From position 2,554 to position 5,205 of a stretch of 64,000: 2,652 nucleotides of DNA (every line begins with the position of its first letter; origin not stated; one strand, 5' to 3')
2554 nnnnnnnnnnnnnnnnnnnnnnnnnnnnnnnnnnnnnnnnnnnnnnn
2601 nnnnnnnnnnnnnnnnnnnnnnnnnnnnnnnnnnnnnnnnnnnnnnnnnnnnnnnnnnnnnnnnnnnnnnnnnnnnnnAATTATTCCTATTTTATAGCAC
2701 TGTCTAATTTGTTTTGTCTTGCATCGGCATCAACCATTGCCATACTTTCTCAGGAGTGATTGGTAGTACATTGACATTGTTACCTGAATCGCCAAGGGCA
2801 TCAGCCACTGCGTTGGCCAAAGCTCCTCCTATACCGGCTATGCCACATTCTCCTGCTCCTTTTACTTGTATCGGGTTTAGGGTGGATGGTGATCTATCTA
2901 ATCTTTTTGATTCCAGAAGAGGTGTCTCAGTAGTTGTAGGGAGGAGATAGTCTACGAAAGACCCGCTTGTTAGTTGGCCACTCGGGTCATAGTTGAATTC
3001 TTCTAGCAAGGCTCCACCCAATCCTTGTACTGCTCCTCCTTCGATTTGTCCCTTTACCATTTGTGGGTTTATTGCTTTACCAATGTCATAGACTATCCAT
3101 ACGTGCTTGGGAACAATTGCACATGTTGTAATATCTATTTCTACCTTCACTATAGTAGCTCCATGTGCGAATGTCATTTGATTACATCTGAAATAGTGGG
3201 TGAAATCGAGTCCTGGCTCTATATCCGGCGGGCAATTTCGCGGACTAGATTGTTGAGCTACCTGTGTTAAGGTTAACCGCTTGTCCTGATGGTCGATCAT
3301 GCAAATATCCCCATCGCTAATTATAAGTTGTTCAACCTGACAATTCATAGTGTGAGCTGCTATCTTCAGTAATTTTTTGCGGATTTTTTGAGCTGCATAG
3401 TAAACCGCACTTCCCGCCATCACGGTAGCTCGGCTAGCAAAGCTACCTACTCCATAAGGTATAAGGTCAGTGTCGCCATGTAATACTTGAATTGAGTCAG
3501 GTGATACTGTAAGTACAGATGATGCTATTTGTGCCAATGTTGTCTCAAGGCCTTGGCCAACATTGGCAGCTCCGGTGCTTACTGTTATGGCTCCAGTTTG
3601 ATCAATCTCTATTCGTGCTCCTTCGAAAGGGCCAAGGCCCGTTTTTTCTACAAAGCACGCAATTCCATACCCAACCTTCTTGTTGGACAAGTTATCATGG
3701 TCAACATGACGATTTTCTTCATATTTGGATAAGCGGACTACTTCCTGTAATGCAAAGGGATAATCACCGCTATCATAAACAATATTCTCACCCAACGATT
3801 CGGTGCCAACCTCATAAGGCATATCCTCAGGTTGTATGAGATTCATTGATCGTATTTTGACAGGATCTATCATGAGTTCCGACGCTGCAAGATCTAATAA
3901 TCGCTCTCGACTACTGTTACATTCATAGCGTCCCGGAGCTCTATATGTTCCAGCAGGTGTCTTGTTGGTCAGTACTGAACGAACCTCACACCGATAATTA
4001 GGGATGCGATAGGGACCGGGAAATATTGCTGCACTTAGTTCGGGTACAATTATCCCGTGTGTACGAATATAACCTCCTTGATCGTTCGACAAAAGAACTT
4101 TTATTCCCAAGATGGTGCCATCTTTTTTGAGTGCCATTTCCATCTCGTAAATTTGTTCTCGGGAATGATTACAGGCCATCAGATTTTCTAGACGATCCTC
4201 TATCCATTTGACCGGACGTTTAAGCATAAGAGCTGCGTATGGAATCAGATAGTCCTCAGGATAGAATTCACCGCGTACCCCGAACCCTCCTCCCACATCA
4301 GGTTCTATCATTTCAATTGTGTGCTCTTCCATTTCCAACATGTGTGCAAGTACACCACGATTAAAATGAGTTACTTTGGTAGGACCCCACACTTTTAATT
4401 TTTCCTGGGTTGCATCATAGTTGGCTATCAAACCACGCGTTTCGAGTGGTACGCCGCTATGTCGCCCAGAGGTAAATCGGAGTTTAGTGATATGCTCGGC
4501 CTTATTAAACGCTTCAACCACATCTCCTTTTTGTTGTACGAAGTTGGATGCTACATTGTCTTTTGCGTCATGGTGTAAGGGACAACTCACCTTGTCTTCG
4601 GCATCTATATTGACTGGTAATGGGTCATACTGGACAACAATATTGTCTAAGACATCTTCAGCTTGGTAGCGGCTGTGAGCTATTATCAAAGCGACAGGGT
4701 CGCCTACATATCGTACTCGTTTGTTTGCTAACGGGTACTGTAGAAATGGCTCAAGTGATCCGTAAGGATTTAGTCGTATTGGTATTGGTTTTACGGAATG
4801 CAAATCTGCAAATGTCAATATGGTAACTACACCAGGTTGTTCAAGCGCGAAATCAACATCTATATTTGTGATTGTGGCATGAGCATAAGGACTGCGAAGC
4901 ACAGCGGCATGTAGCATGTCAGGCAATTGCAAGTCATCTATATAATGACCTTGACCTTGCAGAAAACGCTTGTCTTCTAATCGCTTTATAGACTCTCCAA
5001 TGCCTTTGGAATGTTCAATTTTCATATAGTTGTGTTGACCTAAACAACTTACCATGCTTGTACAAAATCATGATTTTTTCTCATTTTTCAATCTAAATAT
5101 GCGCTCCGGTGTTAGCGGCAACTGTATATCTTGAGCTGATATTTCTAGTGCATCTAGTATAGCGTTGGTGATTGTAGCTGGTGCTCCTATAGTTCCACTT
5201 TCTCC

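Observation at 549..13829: N-heterocycle degradation array: Mo-hydroxylase with two complete large subunits (L-L-M-S) plus ring-opening and amidohydrolase genes, next to a nicotinamidase-like gene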

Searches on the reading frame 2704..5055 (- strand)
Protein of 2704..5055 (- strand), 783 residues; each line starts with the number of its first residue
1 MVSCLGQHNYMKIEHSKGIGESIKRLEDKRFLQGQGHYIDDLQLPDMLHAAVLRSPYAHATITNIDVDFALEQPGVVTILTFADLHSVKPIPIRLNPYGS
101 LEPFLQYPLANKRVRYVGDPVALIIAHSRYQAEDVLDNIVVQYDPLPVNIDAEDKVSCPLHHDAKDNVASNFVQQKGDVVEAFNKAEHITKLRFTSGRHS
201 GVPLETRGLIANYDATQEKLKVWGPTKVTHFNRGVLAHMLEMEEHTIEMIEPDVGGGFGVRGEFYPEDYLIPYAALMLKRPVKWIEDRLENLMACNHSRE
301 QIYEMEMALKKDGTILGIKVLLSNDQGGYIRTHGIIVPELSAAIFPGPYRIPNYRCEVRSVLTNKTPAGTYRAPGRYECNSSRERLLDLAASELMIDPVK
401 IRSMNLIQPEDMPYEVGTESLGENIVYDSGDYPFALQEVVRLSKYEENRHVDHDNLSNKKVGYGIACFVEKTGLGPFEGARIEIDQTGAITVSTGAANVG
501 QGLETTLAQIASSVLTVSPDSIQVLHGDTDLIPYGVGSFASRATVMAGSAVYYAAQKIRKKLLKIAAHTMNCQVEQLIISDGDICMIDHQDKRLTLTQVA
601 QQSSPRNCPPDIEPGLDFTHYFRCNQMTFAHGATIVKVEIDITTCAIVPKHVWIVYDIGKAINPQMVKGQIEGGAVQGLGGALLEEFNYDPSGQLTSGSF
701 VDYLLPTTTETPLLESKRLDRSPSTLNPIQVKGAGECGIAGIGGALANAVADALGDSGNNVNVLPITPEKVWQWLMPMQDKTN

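Call 3: search_protein_families(library=pfam, proteins=[window:2704-5055:-])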
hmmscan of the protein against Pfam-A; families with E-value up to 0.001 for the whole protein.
window:2704-5055:- (783 aa): 3 families
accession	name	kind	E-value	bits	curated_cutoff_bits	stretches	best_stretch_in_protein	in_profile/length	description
PF20256.3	MoCoBD_2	-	4.4e-78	263.1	27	1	441-712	4-283/283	Molybdopterin cofactor-binding domain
PF02738.23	MoCoBD_1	-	2e-67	227.3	27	1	161-406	2-244/244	Molybdopterin cofactor-binding domain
PF01315.27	Ald_Xan_dh_C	-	3.9e-26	92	31.3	1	33-147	1-110/110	Aldehyde oxidase and xanthine dehydrogenase, a/b hammerhead domain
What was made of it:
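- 2704..5055 (-): Mo large subunit MoL1 (783 aa), Kdh-type. Proposed to perform the second alpha-hydroxylation. It has the three L-subunit domains (call 3).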

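Call 6: search_protein_families(library=ncbifam, proteins=[window:2704-5055:-], max_evalue=0.00001)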
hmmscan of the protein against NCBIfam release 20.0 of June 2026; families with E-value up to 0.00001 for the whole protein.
window:2704-5055:- (783 aa): 13 families
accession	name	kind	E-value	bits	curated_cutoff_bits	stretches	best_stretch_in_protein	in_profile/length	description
NF040766.1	CODH_aero_grp5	exception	1e-203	678.8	950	2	17-605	3-596/785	aerobic carbon-monoxide dehydrogenase large subunit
NF041018.1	glyceraldDH_alpha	equivalog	1.2e-182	609.1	790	1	19-772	3-741/741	glyceraldehyde dehydrogenase subunit alpha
TIGR02416.1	CO_dehy_Mo_lg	equivalog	1.6e-145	486.3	991.15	1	27-773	1-769/770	aerobic carbon-monoxide dehydrogenase large subunit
TIGR03194.1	4hydrxCoA_A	equivalog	5.1e-123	412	994.55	1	33-774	11-745/746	4-hydroxybenzoyl-CoA reductase subunit alpha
NF043082.1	XdhA_XDHase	equivalog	1.2e-122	410.5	780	1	19-773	1-750/758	xanthine dehydrogenase subunit XdhA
NF007426.0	PRK09970.1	equivalog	3.3e-115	385.9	916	1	17-773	4-753/761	xanthine dehydrogenase molybdenum-binding subunit XdhA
TIGR03196.1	pucD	equivalog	1.5e-86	291.5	783.65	1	19-771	3-754/763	xanthine dehydrogenase subunit D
TIGR03311.1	Se_dep_XDH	equivalog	5.3e-73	246.4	830.45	2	12-566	154-682/848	selenium-dependent xanthine dehydrogenase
TIGR03313.1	Se_sel_red_Mo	hypoth_equivalog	2.7e-71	240.5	1101.9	2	157-772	342-946/951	molybdopterin-dependent oxidoreductase Mo/Fe-S-binding subunit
TIGR02965.1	xanthine_xdhB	equivalog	1.5e-68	231.7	849.5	1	29-774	11-753/758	xanthine dehydrogenase molybdopterin binding subunit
NF041671.1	peri_hyde_PaoC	equivalog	3.3e-66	224.1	1180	1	12-774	11-730/735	aldehyde oxidoreductase molybdenum-binding subunit PaoC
NF045668.1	pterin_aldehy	equivalog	5.6e-64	216.6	1100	1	34-773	190-902/905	molybdopterin-dependent aldehyde oxidoreductase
TIGR02969.1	mam_aldehyde_ox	subfamily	4.3e-39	133.8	1912.3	1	16-770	573-1302/1330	aldehyde oxidase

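Call 10: find_encoding_contigs(protein=window:2704-5055:-, flank=10000, max_places=6)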
Protein window:2704-5055:- (783 aa): 14 contigs read that carry it; 3 places shown.
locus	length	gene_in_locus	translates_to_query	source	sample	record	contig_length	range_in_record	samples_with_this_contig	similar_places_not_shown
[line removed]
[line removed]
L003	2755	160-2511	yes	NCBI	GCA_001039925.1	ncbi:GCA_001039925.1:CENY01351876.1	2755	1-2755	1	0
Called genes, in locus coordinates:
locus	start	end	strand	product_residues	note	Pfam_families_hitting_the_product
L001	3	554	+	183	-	?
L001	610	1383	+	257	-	PF13578:Methyltransf_24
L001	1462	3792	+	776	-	PF01315:Ald_Xan_dh_C, PF02738:MoCoBD_1, PF20256:MoCoBD_2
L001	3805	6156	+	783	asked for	PF01315:Ald_Xan_dh_C, PF02738:MoCoBD_1, PF20256:MoCoBD_2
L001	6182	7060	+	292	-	PF00941:FAD_binding_5, PF03450:CO_deh_flav_C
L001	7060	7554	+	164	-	PF13085:Fer2_3 (weak), PF00111:Fer2 (weak), PF01799:Fer2_2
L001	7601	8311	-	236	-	PF00857:Isochorismatase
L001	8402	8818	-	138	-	PF00892:EamA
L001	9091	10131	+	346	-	PF00962:A_deaminase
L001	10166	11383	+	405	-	PF01053:Cys_Met_Meta_PP, PF00155:Aminotran_1_2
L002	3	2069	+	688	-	?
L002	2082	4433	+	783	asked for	PF01315:Ald_Xan_dh_C, PF02738:MoCoBD_1, PF20256:MoCoBD_2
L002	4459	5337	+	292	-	PF00941:FAD_binding_5, PF03450:CO_deh_flav_C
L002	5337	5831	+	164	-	PF13085:Fer2_3 (weak), PF00111:Fer2 (weak), PF01799:Fer2_2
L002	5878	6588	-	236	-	PF00857:Isochorismatase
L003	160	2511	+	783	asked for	PF01315:Ald_Xan_dh_C, PF02738:MoCoBD_1, PF20256:MoCoBD_2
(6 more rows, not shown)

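Call 14: search_solved_structures(query=window:2704-5055:-, max_evalue=1e-20)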
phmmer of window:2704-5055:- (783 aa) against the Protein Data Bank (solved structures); distinct sequences matched with E-value up to 1e-20: 41.
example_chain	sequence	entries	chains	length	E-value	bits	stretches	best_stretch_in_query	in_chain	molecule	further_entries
7dqx_A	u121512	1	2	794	2.5e-163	548.5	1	18-773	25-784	6-hydroxypseudooxynicotine dehydrogenase complex subunit gamma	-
8uem_A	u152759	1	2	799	2.5e-132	446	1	23-775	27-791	Carbon monoxide dehydrogenase (Large chain), CoxL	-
1t3q_B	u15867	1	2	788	2.2e-128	432.9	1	16-775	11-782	quinoline 2-oxidoreductase large subunit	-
1zxi_B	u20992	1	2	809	9.3e-114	384.6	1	13-755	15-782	Carbon monoxide dehydrogenase large chain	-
1n5w_B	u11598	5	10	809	1.3e-113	384.1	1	13-755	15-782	Carbon monoxide dehydrogenase large chain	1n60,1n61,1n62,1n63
1ffu_B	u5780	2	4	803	1.6e-112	380.5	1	18-775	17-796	CUTL, MOLYBDOPROTEIN OF CARBON MONOXIDE DEHYDROGENASE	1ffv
4zoh_A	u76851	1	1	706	7.5e-105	355.1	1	19-753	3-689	Putative oxidoreductase molybdopterin-binding subunit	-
1rm6_A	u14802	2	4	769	3.8e-90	306.5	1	30-774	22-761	4-hydroxybenzoyl-CoA reductase alpha subunit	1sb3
5y6q_C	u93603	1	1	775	6.1e-48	166.9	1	17-771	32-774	Aldehyde oxidase large subunit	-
1jro_B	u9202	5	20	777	1.2e-39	139.5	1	26-770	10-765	xanthine dehydrogenase, chain B | XANTHINE DEHYDROGENASE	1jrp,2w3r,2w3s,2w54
2w55_B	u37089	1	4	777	1.4e-39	139.3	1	26-771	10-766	XANTHINE DEHYDROGENASE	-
28mb_A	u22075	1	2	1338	1.1e-37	133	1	17-566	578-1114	Aldehyde oxidase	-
7opn_A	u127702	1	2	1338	1.1e-37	133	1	17-566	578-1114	Aldehyde oxidase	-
4uhw_A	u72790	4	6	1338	1.1e-37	133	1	17-566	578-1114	ALDEHYDE OXIDASE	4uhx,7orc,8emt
5epg_A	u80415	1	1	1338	1.1e-37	133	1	17-566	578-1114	Aldehyde oxidase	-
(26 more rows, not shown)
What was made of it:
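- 2704..5055 (-): The best PDB hit is KdhL 7DQX at 548 bits (call 14).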

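Call 35: search_dna_similar(query=window:2704-5055:-, collection=plasmids, mode=protein, max_rows=40)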
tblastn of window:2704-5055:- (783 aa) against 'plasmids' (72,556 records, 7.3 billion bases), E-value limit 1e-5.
Records with a match: 1096; places in all: 1797; records where one place covers at least 80% of the query: 867.
Best place of each record, by identity: <60% 1096.
By first word of the organism name: Sinorhizobium 154; Rhizobium 133; Pantoea 92; Pseudosulfitobacter 90; Agrobacterium 35; Sulfitobacter 31; Azospirillum 30; Streptomyces 24; Ensifer 21; Deinococcus 20; and 133 more.
By predicted mobility (MOB-suite, as given by PLSDB): non-mobilizable 709; conjugative 256; mobilizable 131.
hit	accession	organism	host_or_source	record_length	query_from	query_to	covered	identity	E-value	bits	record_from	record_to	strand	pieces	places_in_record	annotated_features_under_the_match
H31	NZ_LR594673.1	Variovorax sp. PBL-E5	linuron-contaminated soil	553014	19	782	98%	43.4%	2e-164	535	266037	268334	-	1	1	xanthine dehydrogenase family protein molybdopterin-binding subunit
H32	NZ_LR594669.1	Variovorax sp. SRS16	linuron-contaminated soil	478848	19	782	98%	43.2%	2e-163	532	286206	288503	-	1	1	xanthine dehydrogenase family protein molybdopterin-binding subunit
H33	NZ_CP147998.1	Neorhizobium sp. EC2-8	-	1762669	12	780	98%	39.1%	3e-119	457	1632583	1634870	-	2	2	record has no annotation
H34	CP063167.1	Variovorax paradoxus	-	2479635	19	776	97%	38.5%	4e-139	461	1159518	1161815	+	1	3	xanthine dehydrogenase family protein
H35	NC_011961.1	Thermomicrobium roseum DSM 5159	-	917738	15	771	97%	38.2%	2e-131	439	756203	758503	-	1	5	xanthine dehydrogenase family protein molybdopterin-binding subunit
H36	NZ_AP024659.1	Arthrobacter sp. NicSoilB11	-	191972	19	772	96%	37.3%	4e-135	449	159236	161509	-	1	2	kdhC: 6-hydroxypseudooxynicotine dehydrogenase complex subunit gamma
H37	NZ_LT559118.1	Nonomuraea gerenzanensis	-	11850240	19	772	96%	37.3%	3e-123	415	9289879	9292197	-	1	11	none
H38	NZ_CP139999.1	Agrobacterium tumefaciens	-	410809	17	775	97%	36.7%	5e-117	397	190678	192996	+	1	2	xanthine dehydrogenase family protein molybdopterin-binding subunit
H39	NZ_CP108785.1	Embleya sp. NBC_00888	-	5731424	16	773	97%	36.8%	3e-125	421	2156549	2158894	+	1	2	none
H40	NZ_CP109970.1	Agrobacterium salinitolerans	-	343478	7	775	98%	36.1%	1e-115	393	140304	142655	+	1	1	xanthine dehydrogenase family protein molybdopterin-binding subunit | N-acyl homoserine lactonase family protein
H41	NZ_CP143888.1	Agrobacterium deltaense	Cell culture,Plant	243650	17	775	97%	36.5%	5e-117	397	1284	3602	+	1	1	xanthine dehydrogenase family protein molybdopterin-binding subunit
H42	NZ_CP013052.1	Sinorhizobium americanum CCGM7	Phaseolus vulgaris,root nodules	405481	17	780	98%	36.2%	1e-115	393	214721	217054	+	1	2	xanthine dehydrogenase family protein molybdopterin-binding subunit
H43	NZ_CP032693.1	Rhizobium sp. CCGE532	Phaseolus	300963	17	775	97%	36.3%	1e-117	399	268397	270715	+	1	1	xanthine dehydrogenase family protein molybdopterin-binding subunit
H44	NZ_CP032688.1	Rhizobium sp. CCGE531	Phaseolus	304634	17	775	97%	36.3%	1e-117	399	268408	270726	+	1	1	xanthine dehydrogenase family protein molybdopterin-binding subunit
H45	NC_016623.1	Azospirillum lipoferum 4B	-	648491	3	773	98%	35.8%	1e-116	396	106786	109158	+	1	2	xanthine dehydrogenase family protein molybdopterin-binding subunit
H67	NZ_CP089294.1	Paenarthrobacter nicotinovorans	-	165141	19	771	96%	36.1%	3e-115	392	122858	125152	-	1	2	ndhC: 2,6-dihydroxypyridine 3-hydroxylase subunit NdhC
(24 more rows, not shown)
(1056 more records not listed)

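Call 36: get_annotated_region(hit=H67, flank=20000)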
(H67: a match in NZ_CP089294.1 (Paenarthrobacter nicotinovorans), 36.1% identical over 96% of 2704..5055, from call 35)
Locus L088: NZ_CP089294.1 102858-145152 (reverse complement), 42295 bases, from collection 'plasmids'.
description: Paenarthrobacter nicotinovorans strain ATCC 49919 plasmid pAO1, complete sequence
organism: Paenarthrobacter nicotinovorans (NCBI taxid 29320)
taxonomy: Bacteria; Actinomycetota; Actinomycetes; Micrococcales; Micrococcaceae; Paenarthrobacter; Paenarthrobacter nicotinovorans
host: -; source: -; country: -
typing (MOB-suite, as given by PLSDB): conjugative; relaxase MOBP; mating-pair formation MPF_T
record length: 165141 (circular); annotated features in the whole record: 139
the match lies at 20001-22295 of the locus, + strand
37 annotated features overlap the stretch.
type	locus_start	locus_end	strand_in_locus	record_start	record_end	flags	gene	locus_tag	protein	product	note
CDS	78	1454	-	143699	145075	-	-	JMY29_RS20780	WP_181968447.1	FAD-binding oxidoreductase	-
CDS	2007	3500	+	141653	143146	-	-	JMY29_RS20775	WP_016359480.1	APC family permease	-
CDS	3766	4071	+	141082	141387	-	-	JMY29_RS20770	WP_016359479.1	antibiotic biosynthesis monooxygenase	-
CDS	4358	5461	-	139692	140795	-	-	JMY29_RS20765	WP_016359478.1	LacI family DNA-binding transcriptional regulator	GO:0006351 - DNA-templated transcription [Evidence IEA]; GO:0045892 - negative regulation of DNA-templated ...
CDS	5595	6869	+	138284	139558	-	-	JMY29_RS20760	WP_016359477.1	MFS transporter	GO:0055085 - transmembrane transport [Evidence IEA]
CDS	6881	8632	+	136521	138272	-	-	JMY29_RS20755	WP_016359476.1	glycoside hydrolase family 3 N-terminal domain-containing protein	GO:0005975 - carbohydrate metabolic process [Evidence IEA]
CDS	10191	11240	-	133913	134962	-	-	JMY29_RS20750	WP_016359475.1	ABC transporter ATP-binding protein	-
CDS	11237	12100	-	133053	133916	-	-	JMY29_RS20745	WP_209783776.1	ABC transporter permease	GO:0006810 - transport [Evidence IEA]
CDS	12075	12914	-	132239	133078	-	modA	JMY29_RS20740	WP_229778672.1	molybdate ABC transporter substrate-binding protein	GO:0015689 - molybdate ion transport [Evidence IEA]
CDS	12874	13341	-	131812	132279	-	-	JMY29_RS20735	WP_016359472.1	molybdenum cofactor biosynthesis protein MoaE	-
CDS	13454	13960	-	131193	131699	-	moaC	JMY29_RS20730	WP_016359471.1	cyclic pyranopterin monophosphate synthase MoaC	GO:0006777 - Mo-molybdopterin cofactor biosynthetic process [Evidence IEA]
CDS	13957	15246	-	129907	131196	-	glp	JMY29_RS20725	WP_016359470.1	gephyrin-like molybdotransferase Glp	GO:0006777 - Mo-molybdopterin cofactor biosynthetic process [Evidence IEA]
CDS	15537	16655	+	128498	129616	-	moaA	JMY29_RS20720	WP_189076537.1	GTP 3',8-cyclase MoaA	GO:0006777 - Mo-molybdopterin cofactor biosynthetic process [Evidence IEA]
CDS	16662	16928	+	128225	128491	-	-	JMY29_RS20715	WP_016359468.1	MoaD/ThiS family protein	-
CDS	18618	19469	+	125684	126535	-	ndhA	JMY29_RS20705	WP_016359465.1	2,6-dihydroxypyridine 3-hydroxylase subunit NdhA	-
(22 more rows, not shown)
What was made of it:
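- On pAO1, kdhL is followed by a cyclase, an SRPBCC/CoxG-like protein and a CN-hydrolase (call 36).
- Tried and rejected: It was obtained instead through a hit (call 36).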

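Call 48: get_annotated_region(hit=H31, flank=9000)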
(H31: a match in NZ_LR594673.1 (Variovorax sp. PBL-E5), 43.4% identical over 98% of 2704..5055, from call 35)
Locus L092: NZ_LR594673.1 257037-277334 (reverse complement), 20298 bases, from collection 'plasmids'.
description: Variovorax sp. PBL-E5 plasmid 3
organism: Variovorax sp. PBL-E5 (NCBI taxid 434014)
taxonomy: Bacteria; Pseudomonadota; Betaproteobacteria; Burkholderiales; Comamonadaceae; Variovorax; Variovorax sp. PBL-E5
host: -; source: linuron-contaminated soil; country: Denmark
typing (MOB-suite, as given by PLSDB): non-mobilizable
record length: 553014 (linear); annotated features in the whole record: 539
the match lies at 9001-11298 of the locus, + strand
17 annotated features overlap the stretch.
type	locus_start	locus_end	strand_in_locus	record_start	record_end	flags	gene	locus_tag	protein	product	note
CDS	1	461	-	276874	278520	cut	-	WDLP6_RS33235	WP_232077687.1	hydantoinase B/oxoprolinase family protein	-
CDS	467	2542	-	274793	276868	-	-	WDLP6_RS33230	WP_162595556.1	hydantoinase/oxoprolinase family protein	-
CDS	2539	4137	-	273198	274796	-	-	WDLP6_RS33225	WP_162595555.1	ABC transporter substrate-binding protein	-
CDS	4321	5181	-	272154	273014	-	-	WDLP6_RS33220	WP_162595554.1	IclR family transcriptional regulator C-terminal domain-containing protein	-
CDS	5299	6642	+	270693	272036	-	gdhA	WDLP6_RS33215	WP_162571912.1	NADP-specific glutamate dehydrogenase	GO:0006520 - amino acid metabolic process [Evidence IEA]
CDS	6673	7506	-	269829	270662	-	-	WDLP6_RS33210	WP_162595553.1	IclR family transcriptional regulator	GO:0006355 - regulation of DNA-templated transcription [Evidence IEA]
CDS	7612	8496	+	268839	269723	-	-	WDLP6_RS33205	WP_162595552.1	xanthine dehydrogenase family protein subunit M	-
CDS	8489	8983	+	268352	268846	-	-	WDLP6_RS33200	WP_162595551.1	(2Fe-2S)-binding protein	-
CDS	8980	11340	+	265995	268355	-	-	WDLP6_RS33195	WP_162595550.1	xanthine dehydrogenase family protein molybdopterin-binding subunit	-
CDS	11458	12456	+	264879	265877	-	-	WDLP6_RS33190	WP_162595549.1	ABC transporter substrate-binding protein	-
CDS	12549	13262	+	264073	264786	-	-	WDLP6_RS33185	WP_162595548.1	DUF899 family protein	-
CDS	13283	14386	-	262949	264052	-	-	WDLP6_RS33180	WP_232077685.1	ABC transporter substrate-binding protein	-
CDS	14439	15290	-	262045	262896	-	-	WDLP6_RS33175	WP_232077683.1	ABC transporter permease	-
CDS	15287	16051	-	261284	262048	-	-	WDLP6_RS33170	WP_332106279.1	ABC transporter ATP-binding protein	GO:0006810 - transport [Evidence IEA]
CDS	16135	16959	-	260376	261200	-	-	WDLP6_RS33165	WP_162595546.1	enoyl-CoA hydratase/isomerase family protein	-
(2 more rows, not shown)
